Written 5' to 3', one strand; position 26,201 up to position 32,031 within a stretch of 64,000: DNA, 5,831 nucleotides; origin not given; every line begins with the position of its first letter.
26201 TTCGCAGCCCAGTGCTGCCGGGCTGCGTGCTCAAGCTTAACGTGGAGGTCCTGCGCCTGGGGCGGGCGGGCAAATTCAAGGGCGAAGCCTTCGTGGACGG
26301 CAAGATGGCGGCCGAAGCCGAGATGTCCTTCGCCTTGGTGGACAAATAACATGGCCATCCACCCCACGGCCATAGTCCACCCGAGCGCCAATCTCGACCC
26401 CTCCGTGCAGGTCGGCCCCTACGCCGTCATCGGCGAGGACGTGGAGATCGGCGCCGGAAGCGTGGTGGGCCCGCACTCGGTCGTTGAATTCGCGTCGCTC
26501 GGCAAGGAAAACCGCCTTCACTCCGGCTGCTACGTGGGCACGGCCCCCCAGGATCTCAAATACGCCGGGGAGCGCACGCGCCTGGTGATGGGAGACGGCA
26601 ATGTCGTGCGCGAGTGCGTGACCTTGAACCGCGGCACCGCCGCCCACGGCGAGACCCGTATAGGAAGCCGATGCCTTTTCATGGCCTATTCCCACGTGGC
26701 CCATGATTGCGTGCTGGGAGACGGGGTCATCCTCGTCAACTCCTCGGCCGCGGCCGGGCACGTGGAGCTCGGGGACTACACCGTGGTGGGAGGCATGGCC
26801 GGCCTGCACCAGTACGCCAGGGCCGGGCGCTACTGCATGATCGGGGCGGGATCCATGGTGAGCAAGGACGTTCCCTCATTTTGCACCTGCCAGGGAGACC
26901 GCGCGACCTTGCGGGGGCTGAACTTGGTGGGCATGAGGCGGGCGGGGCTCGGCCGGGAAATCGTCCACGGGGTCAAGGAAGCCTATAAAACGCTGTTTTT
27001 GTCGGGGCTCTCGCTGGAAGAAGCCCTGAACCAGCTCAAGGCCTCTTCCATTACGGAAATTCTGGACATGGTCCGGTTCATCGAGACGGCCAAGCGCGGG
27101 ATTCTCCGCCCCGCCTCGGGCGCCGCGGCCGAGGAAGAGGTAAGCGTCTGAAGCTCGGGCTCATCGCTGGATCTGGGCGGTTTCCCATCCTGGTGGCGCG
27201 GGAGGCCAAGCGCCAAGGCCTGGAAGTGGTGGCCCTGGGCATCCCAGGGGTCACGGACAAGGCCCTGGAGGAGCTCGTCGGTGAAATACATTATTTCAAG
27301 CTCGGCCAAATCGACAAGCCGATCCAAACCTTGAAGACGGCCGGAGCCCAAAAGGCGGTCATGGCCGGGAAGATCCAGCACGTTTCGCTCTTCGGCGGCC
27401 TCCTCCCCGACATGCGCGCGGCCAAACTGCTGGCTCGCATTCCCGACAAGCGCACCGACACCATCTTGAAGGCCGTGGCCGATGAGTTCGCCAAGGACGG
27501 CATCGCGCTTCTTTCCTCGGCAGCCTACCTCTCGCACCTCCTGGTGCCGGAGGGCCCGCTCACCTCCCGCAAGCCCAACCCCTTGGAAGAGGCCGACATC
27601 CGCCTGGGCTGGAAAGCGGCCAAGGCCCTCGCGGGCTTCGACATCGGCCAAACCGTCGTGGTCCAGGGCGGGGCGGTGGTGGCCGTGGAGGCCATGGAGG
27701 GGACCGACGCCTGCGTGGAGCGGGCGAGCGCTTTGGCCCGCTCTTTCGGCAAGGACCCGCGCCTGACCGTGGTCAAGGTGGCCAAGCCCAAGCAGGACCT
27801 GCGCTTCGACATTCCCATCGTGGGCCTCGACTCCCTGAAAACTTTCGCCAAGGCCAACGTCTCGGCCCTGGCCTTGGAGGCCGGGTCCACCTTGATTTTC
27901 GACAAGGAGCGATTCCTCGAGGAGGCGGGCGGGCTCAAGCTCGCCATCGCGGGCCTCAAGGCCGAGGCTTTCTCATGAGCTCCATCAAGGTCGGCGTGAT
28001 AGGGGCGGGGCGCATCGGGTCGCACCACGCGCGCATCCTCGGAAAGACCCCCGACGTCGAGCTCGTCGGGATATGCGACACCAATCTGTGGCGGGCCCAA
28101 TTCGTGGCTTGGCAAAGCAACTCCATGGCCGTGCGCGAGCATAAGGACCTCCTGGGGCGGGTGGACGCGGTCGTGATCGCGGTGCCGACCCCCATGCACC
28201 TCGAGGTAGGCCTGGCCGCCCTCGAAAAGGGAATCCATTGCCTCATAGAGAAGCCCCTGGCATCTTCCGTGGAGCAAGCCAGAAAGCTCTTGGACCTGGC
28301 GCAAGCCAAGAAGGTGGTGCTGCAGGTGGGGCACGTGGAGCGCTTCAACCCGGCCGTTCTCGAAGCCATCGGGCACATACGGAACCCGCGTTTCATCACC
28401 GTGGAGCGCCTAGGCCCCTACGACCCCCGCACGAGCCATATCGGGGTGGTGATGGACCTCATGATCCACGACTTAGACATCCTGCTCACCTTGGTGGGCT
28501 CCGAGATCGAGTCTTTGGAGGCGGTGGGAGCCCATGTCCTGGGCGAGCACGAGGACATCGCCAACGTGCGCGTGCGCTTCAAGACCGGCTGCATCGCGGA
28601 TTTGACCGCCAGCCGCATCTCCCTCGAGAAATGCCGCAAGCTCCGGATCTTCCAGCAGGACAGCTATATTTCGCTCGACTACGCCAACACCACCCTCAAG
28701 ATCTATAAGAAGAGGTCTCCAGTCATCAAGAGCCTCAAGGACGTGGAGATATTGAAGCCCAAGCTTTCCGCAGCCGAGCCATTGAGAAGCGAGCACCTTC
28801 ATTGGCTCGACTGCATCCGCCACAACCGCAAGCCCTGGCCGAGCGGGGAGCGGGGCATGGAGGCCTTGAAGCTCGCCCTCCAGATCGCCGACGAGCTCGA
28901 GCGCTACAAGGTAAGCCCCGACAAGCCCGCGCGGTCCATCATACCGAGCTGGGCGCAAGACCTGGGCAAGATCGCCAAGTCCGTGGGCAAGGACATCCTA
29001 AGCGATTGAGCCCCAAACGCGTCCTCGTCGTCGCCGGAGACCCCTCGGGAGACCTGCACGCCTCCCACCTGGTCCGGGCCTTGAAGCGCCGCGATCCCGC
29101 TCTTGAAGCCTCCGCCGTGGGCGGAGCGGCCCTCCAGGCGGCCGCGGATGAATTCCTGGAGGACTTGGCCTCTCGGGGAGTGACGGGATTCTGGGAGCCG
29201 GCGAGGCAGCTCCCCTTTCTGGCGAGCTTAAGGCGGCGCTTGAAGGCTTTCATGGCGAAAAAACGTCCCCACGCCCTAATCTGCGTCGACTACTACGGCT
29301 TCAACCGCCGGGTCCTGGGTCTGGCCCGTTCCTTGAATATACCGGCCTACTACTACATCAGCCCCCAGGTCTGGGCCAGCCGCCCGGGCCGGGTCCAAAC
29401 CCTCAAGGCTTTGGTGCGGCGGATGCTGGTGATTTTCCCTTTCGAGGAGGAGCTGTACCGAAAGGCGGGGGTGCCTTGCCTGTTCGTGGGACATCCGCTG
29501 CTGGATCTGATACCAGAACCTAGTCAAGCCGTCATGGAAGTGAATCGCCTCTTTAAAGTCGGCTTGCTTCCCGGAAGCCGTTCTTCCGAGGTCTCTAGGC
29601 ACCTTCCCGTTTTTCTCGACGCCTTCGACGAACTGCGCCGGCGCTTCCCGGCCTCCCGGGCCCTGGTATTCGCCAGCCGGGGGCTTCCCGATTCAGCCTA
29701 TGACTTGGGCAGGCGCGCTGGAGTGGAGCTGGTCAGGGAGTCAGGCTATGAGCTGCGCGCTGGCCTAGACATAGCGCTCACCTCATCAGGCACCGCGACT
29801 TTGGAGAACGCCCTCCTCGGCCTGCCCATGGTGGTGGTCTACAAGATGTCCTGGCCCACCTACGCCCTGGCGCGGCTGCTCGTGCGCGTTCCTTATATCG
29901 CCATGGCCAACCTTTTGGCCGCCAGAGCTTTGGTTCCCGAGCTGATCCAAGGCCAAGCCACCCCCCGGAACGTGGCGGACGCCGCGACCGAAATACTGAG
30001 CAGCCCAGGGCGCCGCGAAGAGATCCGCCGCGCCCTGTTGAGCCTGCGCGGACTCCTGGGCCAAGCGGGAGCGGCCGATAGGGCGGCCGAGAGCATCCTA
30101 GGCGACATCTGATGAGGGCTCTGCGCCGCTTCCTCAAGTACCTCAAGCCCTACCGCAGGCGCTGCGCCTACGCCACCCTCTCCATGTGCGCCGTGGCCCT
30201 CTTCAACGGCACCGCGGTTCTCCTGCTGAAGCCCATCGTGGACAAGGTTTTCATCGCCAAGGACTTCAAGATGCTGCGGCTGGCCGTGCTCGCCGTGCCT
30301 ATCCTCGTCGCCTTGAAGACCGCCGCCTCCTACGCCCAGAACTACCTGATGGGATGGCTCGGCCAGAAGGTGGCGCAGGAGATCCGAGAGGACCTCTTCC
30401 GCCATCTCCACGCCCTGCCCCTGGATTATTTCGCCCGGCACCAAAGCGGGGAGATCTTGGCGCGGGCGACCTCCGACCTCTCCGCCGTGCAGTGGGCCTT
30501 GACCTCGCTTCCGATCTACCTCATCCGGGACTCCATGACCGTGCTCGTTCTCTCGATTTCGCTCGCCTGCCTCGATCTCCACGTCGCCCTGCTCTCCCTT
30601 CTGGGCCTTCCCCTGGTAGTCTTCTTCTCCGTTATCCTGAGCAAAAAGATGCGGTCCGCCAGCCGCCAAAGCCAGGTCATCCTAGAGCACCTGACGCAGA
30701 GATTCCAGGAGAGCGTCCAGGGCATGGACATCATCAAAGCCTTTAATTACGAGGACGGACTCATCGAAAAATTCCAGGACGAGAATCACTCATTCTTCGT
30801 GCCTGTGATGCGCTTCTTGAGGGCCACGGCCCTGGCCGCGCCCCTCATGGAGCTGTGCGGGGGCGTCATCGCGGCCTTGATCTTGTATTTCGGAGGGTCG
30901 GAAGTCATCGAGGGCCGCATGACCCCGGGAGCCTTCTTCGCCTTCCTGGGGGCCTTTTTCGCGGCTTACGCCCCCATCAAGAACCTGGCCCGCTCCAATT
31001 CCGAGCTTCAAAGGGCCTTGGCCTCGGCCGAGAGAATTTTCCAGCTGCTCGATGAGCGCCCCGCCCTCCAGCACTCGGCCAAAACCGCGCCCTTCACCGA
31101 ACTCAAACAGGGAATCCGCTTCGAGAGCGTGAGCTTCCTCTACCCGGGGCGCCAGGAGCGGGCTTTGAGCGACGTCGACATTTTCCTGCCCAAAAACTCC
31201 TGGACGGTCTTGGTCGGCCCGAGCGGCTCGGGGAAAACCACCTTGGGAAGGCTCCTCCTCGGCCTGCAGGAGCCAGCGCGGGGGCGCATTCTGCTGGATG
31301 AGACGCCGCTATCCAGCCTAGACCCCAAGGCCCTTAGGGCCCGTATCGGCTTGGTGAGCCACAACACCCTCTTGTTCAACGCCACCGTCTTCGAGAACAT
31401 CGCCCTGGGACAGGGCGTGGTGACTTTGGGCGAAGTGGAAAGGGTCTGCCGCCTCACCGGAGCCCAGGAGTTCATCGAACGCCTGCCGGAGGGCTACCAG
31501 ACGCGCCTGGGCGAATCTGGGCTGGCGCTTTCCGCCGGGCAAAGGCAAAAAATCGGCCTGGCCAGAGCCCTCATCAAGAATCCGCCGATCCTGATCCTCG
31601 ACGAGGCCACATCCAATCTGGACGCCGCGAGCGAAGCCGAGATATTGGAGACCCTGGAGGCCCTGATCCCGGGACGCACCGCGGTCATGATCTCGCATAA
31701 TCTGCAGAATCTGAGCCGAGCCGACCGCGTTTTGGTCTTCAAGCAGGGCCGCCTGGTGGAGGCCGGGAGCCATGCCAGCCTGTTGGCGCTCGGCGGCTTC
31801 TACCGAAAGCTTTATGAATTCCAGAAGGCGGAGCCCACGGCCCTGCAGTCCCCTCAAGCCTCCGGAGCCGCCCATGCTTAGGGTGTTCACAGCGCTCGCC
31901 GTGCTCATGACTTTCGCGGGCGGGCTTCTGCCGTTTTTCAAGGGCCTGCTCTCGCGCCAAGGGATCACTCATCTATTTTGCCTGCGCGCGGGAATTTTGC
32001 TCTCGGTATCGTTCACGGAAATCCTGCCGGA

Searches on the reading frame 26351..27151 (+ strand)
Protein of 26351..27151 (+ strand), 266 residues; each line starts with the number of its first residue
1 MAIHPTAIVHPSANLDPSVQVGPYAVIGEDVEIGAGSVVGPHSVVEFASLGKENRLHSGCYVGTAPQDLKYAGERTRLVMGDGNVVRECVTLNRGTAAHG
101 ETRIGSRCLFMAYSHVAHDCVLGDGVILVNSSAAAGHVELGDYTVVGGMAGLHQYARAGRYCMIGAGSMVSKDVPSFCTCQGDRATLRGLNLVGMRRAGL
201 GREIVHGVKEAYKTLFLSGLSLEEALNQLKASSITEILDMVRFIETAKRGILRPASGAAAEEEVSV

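Call 72: search_protein_families(library=pfam, max_evalue=0.0001, proteins=[window:26351-27151:+])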
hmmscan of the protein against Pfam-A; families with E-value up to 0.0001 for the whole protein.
window:26351-27151:+ (266 aa): 3 families
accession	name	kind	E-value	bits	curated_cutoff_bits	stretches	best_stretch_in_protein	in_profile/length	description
PF13720.11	Acetyltransf_11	-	4.2e-23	82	24.5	1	173-251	1-81/82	Udp N-acetylglucosamine O-acyltransferase; Domain 2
PF00132.30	Hexapep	-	9.9e-23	79.3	27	2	18-45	7-34/36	Bacterial transferase hexapeptide (six repeats)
PF25084.1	LbH_EIF2B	-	1.3e-05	25.6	54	0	17-61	8-52/105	EIF2B subunit epsilon LbH domain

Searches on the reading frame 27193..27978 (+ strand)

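Call 72: search_protein_families(library=pfam, max_evalue=0.0001, proteins=[window:27193-27978:+])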
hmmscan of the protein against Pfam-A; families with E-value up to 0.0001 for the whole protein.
window:27193-27978:+ (261 aa): 2 families
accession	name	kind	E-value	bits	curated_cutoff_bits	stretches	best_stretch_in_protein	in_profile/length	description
PF06230.17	LpxI_C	-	1.1e-44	152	25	1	119-252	1-130/131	LpxI C-terminal domain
PF17930.7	LpxI_N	-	2e-27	96.1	25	1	2-116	16-129/129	LpxI N-terminal domain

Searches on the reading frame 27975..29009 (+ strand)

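Call 72: search_protein_families(library=pfam, max_evalue=0.0001, proteins=[window:27975-29009:+])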
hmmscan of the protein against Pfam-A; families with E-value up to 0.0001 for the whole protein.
window:27975-29009:+ (344 aa): 4 families
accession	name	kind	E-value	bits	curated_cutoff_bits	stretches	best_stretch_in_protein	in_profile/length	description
PF01408.29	GFO_IDH_MocA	-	6.2e-29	101.6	24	1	4-120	1-120/120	Oxidoreductase family, NAD-binding Rossmann fold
PF22725.1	GFO_IDH_MocA_C3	-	8.9e-11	42.3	27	1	150-224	38-115/124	GFO/IDH/MocA C-terminal domain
PF02894.22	GFO_IDH_MocA_C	-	7.7e-08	32.8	22.9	1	155-301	39-203/218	Oxidoreductase family, C-terminal alpha/beta domain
PF03447.22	NAD_binding_3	-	8.9e-06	26.8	24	1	10-114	1-111/116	Homoserine dehydrogenase, NAD binding domain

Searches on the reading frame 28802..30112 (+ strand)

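Call 72: search_protein_families(library=pfam, max_evalue=0.0001, proteins=[window:28802-30112:+])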
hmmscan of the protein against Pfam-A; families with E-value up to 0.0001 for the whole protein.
window:28802-30112:+ (436 aa): 1 family
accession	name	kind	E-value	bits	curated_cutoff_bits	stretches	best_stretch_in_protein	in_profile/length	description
PF02684.21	LpxB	-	1.1e-73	248.8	22.6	1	74-404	1-344/374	Lipid-A-disaccharide synthetase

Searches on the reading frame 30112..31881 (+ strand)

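Call 72: search_protein_families(library=pfam, max_evalue=0.0001, proteins=[window:30112-31881:+])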
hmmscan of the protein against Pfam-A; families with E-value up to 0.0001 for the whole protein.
window:30112-31881:+ (589 aa): 5 families
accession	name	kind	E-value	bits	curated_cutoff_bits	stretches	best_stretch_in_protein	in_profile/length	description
PF00664.28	ABC_membrane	-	4.9e-45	154.8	28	1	30-280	13-265/274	ABC transporter transmembrane region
PF00005.33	ABC_tran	-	8.4e-29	101.4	25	1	352-501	1-137/137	ABC transporter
PF13304.12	AAA_21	-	4.3e-07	30.7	27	0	365-387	2-24/304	AAA domain, putative AbiEii toxin, Type IV TA system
PF13401.12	AAA_22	-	3.1e-05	24.7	27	0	365-517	8-106/130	AAA domain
PF02463.25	SMC_N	-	8.4e-05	22.5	40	0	473-541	137-209/220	RecF/RecN/SMC N terminal domain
